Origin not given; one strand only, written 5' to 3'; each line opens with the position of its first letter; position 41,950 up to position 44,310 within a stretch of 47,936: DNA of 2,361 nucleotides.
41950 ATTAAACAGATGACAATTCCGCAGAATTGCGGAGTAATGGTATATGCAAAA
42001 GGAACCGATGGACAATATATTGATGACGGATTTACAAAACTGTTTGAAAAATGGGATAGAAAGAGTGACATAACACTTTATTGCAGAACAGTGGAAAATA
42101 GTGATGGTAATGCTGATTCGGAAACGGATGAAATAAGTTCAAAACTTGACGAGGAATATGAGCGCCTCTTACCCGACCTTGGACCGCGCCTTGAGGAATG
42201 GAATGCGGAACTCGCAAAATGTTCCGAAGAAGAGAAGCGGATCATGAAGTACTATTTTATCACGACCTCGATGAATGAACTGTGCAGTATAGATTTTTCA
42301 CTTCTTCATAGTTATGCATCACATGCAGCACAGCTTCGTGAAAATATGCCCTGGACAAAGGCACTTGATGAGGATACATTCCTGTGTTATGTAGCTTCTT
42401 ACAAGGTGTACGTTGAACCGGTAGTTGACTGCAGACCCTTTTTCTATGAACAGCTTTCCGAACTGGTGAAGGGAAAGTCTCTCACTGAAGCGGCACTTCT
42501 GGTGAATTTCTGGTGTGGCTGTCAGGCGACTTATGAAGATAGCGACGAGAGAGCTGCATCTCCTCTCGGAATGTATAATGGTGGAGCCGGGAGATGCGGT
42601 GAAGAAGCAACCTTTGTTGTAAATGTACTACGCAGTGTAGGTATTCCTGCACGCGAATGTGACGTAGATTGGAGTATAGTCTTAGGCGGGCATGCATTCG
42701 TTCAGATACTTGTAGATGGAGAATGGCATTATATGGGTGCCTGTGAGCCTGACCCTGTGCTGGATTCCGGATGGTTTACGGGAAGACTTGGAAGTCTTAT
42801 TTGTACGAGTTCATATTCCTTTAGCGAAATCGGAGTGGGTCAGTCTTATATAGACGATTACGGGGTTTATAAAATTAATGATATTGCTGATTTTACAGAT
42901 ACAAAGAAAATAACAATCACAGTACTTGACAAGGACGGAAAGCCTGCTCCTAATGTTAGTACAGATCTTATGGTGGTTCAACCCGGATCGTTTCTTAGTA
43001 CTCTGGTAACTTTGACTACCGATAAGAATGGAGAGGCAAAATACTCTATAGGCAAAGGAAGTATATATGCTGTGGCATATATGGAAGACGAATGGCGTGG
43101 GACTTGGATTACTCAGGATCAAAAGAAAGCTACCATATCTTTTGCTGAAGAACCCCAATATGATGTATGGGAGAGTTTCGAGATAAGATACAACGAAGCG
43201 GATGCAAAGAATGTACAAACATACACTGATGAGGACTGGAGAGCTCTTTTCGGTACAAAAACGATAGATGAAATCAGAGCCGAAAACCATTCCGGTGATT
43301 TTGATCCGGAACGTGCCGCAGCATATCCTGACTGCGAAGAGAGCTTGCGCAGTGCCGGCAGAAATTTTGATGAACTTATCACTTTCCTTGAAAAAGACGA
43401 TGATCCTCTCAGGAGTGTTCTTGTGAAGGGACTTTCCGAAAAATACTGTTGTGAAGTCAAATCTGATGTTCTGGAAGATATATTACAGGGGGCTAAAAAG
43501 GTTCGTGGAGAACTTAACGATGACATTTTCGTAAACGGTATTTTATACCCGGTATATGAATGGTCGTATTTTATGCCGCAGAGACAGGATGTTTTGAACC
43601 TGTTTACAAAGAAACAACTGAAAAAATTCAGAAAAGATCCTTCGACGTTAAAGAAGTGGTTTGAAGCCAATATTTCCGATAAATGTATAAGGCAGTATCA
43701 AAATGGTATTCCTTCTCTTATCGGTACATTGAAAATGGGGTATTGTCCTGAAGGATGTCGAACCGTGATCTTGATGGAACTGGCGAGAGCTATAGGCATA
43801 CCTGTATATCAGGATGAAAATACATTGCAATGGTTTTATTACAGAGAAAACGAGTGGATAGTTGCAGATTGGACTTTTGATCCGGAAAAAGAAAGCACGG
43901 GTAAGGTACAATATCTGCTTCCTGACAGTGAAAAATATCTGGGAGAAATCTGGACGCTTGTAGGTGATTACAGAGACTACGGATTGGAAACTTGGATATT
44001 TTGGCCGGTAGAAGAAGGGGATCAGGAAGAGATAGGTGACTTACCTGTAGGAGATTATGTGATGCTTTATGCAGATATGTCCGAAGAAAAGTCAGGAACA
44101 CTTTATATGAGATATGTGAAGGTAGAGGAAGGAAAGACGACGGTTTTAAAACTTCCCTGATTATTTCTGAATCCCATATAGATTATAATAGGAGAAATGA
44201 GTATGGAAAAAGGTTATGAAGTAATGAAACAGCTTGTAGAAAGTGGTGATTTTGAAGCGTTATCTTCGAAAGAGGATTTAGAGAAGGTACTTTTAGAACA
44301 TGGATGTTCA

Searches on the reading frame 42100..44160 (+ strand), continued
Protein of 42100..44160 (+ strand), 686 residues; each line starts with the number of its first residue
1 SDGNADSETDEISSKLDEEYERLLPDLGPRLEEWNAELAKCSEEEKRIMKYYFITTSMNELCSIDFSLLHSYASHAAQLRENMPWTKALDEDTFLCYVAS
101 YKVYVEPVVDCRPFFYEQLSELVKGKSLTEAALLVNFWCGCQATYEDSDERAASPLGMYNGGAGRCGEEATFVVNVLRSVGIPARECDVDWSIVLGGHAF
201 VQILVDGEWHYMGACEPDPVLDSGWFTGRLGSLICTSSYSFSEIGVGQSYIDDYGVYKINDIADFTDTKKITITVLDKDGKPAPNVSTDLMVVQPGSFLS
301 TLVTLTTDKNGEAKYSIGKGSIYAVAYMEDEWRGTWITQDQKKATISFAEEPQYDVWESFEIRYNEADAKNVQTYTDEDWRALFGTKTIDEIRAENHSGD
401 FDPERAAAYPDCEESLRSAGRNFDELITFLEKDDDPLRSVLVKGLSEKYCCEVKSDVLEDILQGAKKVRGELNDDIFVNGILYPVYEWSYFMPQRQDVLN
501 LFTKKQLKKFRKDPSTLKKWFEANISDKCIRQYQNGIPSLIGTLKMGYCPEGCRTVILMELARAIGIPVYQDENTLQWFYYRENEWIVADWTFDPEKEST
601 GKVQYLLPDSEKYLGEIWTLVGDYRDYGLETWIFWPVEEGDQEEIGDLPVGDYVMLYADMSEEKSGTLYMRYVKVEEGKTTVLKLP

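Call 60: fold_search(model_id=the predicted structure, library=pdb)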
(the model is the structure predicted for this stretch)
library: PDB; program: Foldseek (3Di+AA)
matches with E <= 10: 949; with E <= 0.001: 7
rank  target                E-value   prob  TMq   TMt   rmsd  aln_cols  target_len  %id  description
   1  3e8v                  3.4e-05  1.00  0.11  0.88   1.2        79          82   22  Crystal structure of a possible transglutaminase-family protein proteolytic fragment from Bacteroides fragilis (released 2008-09-02)
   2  3isr_A                5.7e-05  1.00  0.14  0.32   4.0       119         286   18  The Crystal Structure of a Putative Cysteine Protease from Cytophaga hutchinsonii to 1.9A (released 2009-09-08)
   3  8qox_B                9.0e-05  1.00  0.11  0.16  16.9       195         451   15  Two-component assembly of SlaA and SlaB S-layer proteins of Sulfolobus acidocaldarius (released 2024-02-21)
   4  3isr_C                9.5e-05  1.00  0.16  0.36   6.2       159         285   19  The Crystal Structure of a Putative Cysteine Protease from Cytophaga hutchinsonii to 1.9A (released 2009-09-08)
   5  3isr_B                2.8e-04  1.00  0.14  0.32   4.0       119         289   18  The Crystal Structure of a Putative Cysteine Protease from Cytophaga hutchinsonii to 1.9A (released 2009-09-08)
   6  6kzb_C                3.6e-04  0.96  0.14  0.14  20.1       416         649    9  Transglutaminase2 complexed with calcium (released 2020-12-09)
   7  6a8p_C                7.7e-04  0.96  0.15  0.15  18.9       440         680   10  Transglutaminase 2 mutant G224V in complex with GTP (released 2018-09-26)
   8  3s3p_A                1.0e-03  0.99  0.17  0.19  16.4       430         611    9  Transglutaminase 2 in complex with a novel inhibitor (released 2012-06-06)
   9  8tr9                  1.0e-03  0.98  0.16  0.16  19.5       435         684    9  Cryo-EM structure of transglutaminase 2 bound to GDP (released 2024-07-31)
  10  3s3s_A                1.1e-03  0.97  0.16  0.17  17.6       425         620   10  Transglutaminase 2 in complex with a novel inhibitor (released 2012-06-06)
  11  4v4c_B                1.3e-03  1.00  0.10  0.25   4.5        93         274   13  Crystal Structure of Pyrogallol-Phloroglucinol Transhydroxylase from Pelobacter acidigallici (released 2014-07-09)
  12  3s3j_A                1.5e-03  0.96  0.15  0.16  18.1       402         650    9  Transglutaminase 2 in complex with a novel inhibitor (released 2012-06-06)
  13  6kzb_A                1.5e-03  0.80  0.13  0.13  19.0       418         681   10  Transglutaminase2 complexed with calcium (released 2020-12-09)
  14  9crn                  1.7e-03  1.00  0.16  0.27  10.1       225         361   12  Crystal structure of Streptococcus pyogenes TglA (released 2024-08-14)
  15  5f44_C                1.9e-03  1.00  0.11  0.26   8.9       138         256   15  Crystal structure of shaft pilin spaA from Lactobacillus rhamnosus GG (released 2016-07-20)
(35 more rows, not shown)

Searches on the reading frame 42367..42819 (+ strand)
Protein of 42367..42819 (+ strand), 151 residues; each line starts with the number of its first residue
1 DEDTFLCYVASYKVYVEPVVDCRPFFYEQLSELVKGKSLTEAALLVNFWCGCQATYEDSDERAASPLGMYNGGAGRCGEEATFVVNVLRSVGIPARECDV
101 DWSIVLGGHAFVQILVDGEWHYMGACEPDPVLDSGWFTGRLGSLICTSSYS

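Call 63: search_solved_structures(query=A5, max_evalue=10, show_alignments=4)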
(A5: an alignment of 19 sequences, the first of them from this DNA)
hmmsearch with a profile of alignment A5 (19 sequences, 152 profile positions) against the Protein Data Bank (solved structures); distinct sequences matched with E-value up to 10: 28.
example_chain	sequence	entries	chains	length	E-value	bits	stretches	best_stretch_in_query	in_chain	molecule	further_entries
3isr_A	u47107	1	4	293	6.9e-06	28.9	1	38-126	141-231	Transglutaminase-like enzymes, putative cysteine protease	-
1x3w_A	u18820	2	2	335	0.00036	23.4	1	62-129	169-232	peptide:N-glycanase | peptide: N-glycanase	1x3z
3esw_A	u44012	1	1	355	0.00039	23.2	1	62-129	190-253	Peptide-N(4)-(N-acetyl-beta-glucosaminyl)asparagine amidase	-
2f4m_A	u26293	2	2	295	0.0009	22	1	47-129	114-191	peptide N-glycanase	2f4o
1kv3_A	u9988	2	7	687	0.016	18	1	71-110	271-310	Protein-glutamine gamma-glutamyltransferase | Transglutaminase 2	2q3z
6kzb_A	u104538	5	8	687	0.016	18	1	71-110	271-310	Protein-glutamine gamma-glutamyltransferase 2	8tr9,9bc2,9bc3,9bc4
3ly6_A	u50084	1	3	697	0.016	18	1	71-110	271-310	Protein-glutamine gamma-glutamyltransferase 2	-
3s3j_A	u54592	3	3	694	0.016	18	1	71-110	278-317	Protein-glutamine gamma-glutamyltransferase 2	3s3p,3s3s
4pyg_A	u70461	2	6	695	0.017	17.9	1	71-110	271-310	Protein-glutamine gamma-glutamyltransferase 2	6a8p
30uc_A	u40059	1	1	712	0.017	17.9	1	71-110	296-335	Protein-glutamine gamma-glutamyltransferase 2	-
7lih_T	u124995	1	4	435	0.041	16.7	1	39-131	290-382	E1 protein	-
7ko8_B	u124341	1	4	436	0.041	16.7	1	39-131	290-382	E1 glycoprotein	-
7qi3_A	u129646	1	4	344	0.11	15.3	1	71-99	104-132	Arylamine N-acetyltransferase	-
7pzy_x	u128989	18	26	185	0.13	15.1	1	34-89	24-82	Ribosomal 60S subunit protein L17B | Ribosomal protein L22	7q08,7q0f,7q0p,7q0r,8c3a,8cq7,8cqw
1evu_A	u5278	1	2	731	0.33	13.7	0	75-118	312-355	COAGULATION FACTOR XIII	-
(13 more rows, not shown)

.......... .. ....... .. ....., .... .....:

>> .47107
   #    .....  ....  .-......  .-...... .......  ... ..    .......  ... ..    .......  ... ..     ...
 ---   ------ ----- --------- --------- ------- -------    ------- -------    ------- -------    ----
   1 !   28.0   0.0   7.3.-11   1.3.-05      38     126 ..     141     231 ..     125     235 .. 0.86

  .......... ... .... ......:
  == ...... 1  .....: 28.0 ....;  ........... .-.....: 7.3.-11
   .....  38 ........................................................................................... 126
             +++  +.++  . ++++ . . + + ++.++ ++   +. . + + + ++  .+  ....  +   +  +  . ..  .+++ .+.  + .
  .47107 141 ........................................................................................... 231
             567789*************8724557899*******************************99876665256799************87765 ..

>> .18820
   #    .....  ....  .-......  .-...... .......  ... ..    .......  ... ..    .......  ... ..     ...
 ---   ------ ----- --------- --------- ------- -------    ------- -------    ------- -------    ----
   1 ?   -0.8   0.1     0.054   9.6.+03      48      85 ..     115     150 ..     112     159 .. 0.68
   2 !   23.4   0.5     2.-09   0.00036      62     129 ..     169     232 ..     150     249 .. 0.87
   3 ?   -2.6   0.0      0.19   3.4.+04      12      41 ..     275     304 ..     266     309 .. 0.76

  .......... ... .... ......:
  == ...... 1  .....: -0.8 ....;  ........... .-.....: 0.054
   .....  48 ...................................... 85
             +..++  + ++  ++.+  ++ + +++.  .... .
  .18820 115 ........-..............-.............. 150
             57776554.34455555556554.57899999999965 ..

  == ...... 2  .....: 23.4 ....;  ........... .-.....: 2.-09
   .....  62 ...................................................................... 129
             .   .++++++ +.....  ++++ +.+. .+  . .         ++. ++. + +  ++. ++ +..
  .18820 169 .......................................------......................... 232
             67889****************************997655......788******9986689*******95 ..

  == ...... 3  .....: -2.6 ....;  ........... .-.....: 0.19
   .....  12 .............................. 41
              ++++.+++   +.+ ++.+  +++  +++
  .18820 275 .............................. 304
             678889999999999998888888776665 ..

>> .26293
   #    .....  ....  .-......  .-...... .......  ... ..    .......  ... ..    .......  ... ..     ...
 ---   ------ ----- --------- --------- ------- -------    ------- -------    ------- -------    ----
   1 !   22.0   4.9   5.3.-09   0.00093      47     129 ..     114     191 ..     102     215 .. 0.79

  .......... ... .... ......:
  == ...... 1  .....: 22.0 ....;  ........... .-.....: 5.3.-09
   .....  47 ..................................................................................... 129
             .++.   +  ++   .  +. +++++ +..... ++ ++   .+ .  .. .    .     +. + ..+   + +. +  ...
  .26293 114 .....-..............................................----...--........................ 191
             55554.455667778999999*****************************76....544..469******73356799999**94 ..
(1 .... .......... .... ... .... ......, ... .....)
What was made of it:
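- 41131..44160 (+): Secreted transglutaminase-fold protein (1009 aa). It has an N-terminal signal/anchor, a PF01841 core with invariant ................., and a Big_1 Ig-like domain. It is the first gene of the conserved Asp-type module. The core profile hits PDB 3isr at 7e-6 and PNGases at 4e-4 to 9e-4 (call 63).
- Closest known: Transglutaminase-fold cysteine enzymes: peptide:N-glycanase. Same: Its core profile matches PNGases (1x3w at 3.6e-4, 2f4m at 9e-4) better than TG2 (0.016) or factor XIII (0.33), and shares the GRCGE and CE motifs (call 63).
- Closest known: Transglutaminase-fold cysteine enzymes: peptide:N-glycanase. Different: The position of the PNGase catalytic Asp is Gly here (call 63).
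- Tried and rejected: The sequence profile gives PNGases as second-best hits, but the catalytic Asp column is Gly (call 63).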
